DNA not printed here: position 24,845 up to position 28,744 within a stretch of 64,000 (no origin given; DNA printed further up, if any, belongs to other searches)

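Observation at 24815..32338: Orphan 2,507-aa charged, almost Cys-free giant protein with no signal peptide and no recognisable catalytic motif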

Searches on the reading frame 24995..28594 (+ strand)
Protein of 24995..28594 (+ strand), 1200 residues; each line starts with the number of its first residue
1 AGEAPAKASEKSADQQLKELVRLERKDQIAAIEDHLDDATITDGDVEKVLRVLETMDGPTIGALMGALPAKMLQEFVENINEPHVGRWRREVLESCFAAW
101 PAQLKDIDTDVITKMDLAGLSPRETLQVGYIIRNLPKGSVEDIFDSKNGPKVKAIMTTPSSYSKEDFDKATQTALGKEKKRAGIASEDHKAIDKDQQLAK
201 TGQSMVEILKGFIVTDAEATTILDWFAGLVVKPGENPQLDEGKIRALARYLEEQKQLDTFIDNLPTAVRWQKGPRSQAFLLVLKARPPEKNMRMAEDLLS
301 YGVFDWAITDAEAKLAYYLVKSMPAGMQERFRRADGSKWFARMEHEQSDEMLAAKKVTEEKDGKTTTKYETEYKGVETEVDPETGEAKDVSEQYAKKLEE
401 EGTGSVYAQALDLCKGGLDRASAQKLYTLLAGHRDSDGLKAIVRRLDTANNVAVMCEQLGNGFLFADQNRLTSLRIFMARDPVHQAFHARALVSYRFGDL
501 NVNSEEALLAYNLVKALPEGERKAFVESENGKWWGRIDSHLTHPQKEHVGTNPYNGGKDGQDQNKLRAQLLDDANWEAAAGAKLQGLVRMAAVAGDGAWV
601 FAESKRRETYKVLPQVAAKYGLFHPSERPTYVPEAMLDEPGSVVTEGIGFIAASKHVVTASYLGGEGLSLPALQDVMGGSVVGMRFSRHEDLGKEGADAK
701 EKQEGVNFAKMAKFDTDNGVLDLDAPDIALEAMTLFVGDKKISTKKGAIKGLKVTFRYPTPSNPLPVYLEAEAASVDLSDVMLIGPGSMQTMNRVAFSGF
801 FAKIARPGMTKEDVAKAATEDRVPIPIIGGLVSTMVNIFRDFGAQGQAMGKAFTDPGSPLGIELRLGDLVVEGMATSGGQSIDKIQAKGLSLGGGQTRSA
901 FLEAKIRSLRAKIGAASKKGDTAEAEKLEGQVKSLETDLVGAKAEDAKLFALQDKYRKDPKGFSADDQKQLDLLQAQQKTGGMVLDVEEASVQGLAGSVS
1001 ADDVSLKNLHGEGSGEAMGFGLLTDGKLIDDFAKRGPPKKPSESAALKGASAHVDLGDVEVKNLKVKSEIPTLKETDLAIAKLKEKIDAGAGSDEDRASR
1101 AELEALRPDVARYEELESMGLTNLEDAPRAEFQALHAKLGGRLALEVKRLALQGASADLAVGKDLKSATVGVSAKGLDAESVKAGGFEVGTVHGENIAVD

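Call 51: predict_structure(alignment_id=A1)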
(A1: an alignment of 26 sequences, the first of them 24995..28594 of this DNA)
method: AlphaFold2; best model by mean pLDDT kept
length: 1200 residues; sequences in the alignment: 26
mean_pLDDT: 81.5   pTM: 0.77
mean pLDDT of the five models: 81.5, 81.2, 78.8, 78.5, 78.1
residues with pLDDT >= 90: 414; 70-90: 597; 50-70: 93; < 50: 96
segments of 3 or more residues with pLDDT < 50: 1-7, 497-500, 638-647, 655-659, 661-663, 821-847, 1017-1048, 1163-1167
pLDDT, mean of each block of 10 residues (from residue 1): 49 90 89 88 90 88 93 93 87 93 89 82 86 86 77 67 78 89 88 89 94 89 89 61 91 92 89 87 89 89 69 92 90 84 85 79 76 85 78 90 89 90 96 90 91 92 85 91 89 64 85 89 78 82 85 85 91 90 94 91 93 92 92 66 47 51 62 77 85 88 84 69 86 84 92 82 76 93 92 94 84 67 32 34 47 59 90 92 93 85 90 85 88 91 86 78 77 72 86 90 89 58 34 33 37 80 89 90 89 85 92 89 88 91 89 80 51 86 84 82
secondary structure, 60 per line:
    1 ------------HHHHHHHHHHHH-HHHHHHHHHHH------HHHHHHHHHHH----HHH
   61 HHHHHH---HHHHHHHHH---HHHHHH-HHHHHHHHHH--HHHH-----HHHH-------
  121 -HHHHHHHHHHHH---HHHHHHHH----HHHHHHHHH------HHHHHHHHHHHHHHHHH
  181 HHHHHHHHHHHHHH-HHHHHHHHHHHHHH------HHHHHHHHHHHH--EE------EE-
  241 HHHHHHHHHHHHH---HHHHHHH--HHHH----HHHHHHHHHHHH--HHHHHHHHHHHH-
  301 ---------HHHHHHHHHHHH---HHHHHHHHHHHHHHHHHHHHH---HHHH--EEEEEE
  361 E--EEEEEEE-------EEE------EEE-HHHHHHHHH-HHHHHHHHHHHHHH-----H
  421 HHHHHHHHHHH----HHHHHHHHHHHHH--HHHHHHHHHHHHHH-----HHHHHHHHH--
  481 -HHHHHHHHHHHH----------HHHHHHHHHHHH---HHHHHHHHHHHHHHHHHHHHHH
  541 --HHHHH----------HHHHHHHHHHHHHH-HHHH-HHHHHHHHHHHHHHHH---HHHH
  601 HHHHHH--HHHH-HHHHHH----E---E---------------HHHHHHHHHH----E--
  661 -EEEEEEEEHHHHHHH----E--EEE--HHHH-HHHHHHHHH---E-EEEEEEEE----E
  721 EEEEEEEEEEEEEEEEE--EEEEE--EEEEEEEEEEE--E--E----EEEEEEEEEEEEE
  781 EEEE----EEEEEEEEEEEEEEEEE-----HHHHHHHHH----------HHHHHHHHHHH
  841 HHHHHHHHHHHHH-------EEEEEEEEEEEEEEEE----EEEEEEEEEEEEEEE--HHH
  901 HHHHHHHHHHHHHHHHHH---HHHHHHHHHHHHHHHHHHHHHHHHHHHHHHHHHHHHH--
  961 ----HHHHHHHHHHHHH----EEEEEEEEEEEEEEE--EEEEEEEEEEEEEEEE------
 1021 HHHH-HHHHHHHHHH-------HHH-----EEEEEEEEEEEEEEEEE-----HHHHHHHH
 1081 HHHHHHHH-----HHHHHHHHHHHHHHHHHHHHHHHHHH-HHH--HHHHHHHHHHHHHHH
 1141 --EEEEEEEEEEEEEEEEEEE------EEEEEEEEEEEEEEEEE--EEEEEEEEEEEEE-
elements in order (helices of 4 or more, strands of 3 or more residues): H13-24 H26-36 H43-53 H58-66 H70-78 H82-87 H89-98 H101-104 H110-113 H122-133 H137-144 H149-157 H164-194 H196-209 H216-227 H241-253 H257-263 H266-269 H274-285 H288-299 H310-321 H325-345 H349-352 E355-361 E364-370 E378-380 E387-389 H391-399 H401-414 H420-431 H436-448 H451-464 H470-478 H482-493 H504-515 H519-540 H543-547 H558-571 H573-576 H578-593 H597-606 H609-612 H614-619 H644-653 E662-669 H670-676 E684-686 H689-692 H694-702 E708-715 E720-737 E740-744 E747-757 E768-784 E789-805 H811-819 H830-853 E861-876 E881-895 H898-918 H922-958 H965-977 E982-996 E999-1014 H1021-1024 H1026-1035 E1051-1067 H1073-1088 H1094-1119 H1126-1140 E1143-1161 E1168-1184 E1187-1199

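Call 54: fold_search(model_id=the predicted structure, library=pdb)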
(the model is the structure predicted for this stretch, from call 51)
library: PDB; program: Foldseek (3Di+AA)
matches with E <= 10: 506; with E <= 0.001: 0
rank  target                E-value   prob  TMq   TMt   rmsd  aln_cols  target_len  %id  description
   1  4rv1_C                1.0e-02  0.97  0.10  0.22  23.6       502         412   12  Crystal Structure of Engineered Protein. Northeast Structural Genomics Consortium (NESG) Target OR497. (released 2014-12-10)
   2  7u9x_A                2.5e-02  0.44  0.08  0.03  23.6       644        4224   13  Structure of PKA phosphorylated human RyR2-R2474S in the closed state (released 2022-08-03)
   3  6kbn_A                2.6e-02  0.77  0.10  0.17  24.4       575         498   12  Crystal structure of Vac8 (del 19-33) bound to Atg13 (released 2019-11-27)
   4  4rv1_F                2.8e-02  0.60  0.07  0.16  22.1       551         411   10  Crystal Structure of Engineered Protein. Northeast Structural Genomics Consortium (NESG) Target OR497. (released 2014-12-10)
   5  4wzr_A                3.9e-02  0.41  0.08  0.14  23.7       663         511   11  Crystal structure of human Puf-A (released 2014-12-31)
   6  9hmv_A                4.0e-02  0.38  0.09  0.11  31.0       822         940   11  Cryo-EM structure of SA2-SCC1 complex at 2.9 angstrom (released 2025-09-03)
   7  8fni_6                4.5e-02  0.51  0.09  0.16  20.6       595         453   11  Cryo-EM structure of RNase-treated RESC-B in trypanosomal RNA editing (released 2023-07-19)
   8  6gx9_A                4.5e-02  0.44  0.10  0.12  23.7       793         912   11  Crystal structure of the TNPO3 - CPSF6 RSLD complex (released 2019-03-13)
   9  5aei_B                4.7e-02  0.75  0.06  0.20  21.4       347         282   11  Designed Armadillo repeat protein YIIIM5AII in complex with peptide (KR)5 (released 2016-03-30)
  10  8uxm_A                4.7e-02  0.30  0.09  0.04  23.8       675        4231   14  Structure of PKA phosphorylated human RyR2-R420W in the open state in the presence of calcium and calmodulin (released 2023-11-22)
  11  5mff_A                5.6e-02  0.69  0.06  0.19  21.2       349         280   11  Designed armadillo repeat protein YIIIM5AII in complex with peptide (RR)5 (released 2017-09-13)
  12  5dh9_C                6.3e-02  0.30  0.10  0.11  24.7       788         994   10  Crystal Structure of PKI NES Flip Mutant Peptide in complex with CRM1-Ran-RanBP1 (released 2015-09-16)
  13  7pks_d                6.3e-02  0.18  0.08  0.11  30.0       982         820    9  Structural basis of Integrator-mediated transcription regulation (released 2021-12-08)
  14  3s51_B                6.8e-02  0.47  0.11  0.12  25.9       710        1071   10  Structure of FANCI (released 2011-07-27)
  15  3s4z_A                7.0e-02  0.47  0.11  0.12  26.1       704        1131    9  Structure of a Y DNA-FANCI complex (released 2011-07-27)
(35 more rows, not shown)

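Call 89: find_homologous_proteins(query=A1, max_evalue=0.00001)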
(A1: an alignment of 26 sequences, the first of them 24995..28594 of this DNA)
Query A1 (26 sequences) (1200 aa, profile of the alignment): 33 proteins with E <= 0.00001 among 8000 candidates.
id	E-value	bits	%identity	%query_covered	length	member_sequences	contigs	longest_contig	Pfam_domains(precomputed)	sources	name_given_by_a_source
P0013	0.0e+0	3013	27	98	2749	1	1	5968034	PF13699.12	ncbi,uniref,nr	ncbi:DUF4157 domain-containing protein [Lysobacter sp. K5869]|uniref:eCIS core domain-containing pro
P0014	0.0e+0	2988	28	99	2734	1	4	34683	PF13699.12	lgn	-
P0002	0.0e+0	2962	49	100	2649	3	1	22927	PF22120.3,PF13699.12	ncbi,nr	ncbi:MAG: DUF4157 domain-containing protein [Myxococcales bacterium]|nr:DUF4157 domain-containing pr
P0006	0.0e+0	2953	44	100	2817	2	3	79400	PF13699.12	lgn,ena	-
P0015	0.0e+0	2935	27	98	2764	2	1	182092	PF13699.12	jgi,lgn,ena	-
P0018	0.0e+0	2934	28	98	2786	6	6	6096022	PF13699.12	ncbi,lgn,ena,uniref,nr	ncbi:eCIS core domain-containing protein [Lysobacter enzymogenes]|uniref:eCIS core domain-containing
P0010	0.0e+0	2896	27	99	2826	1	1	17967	PF13699.12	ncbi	-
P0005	0.0e+0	2880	43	100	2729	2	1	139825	-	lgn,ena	-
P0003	0.0e+0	2867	51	100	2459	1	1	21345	PF22120.3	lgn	-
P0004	0.0e+0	2823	49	100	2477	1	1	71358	PF22120.3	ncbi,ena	-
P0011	0.0e+0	2698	27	98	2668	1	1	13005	PF13699.12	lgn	-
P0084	0.0e+0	2569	26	98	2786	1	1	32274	PF13699.12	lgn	-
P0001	0.0e+0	2510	100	100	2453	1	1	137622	-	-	-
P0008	0.0e+0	2260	30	98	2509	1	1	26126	PF13699.12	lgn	-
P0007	0.0e+0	2222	32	100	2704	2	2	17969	PF13699.12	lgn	-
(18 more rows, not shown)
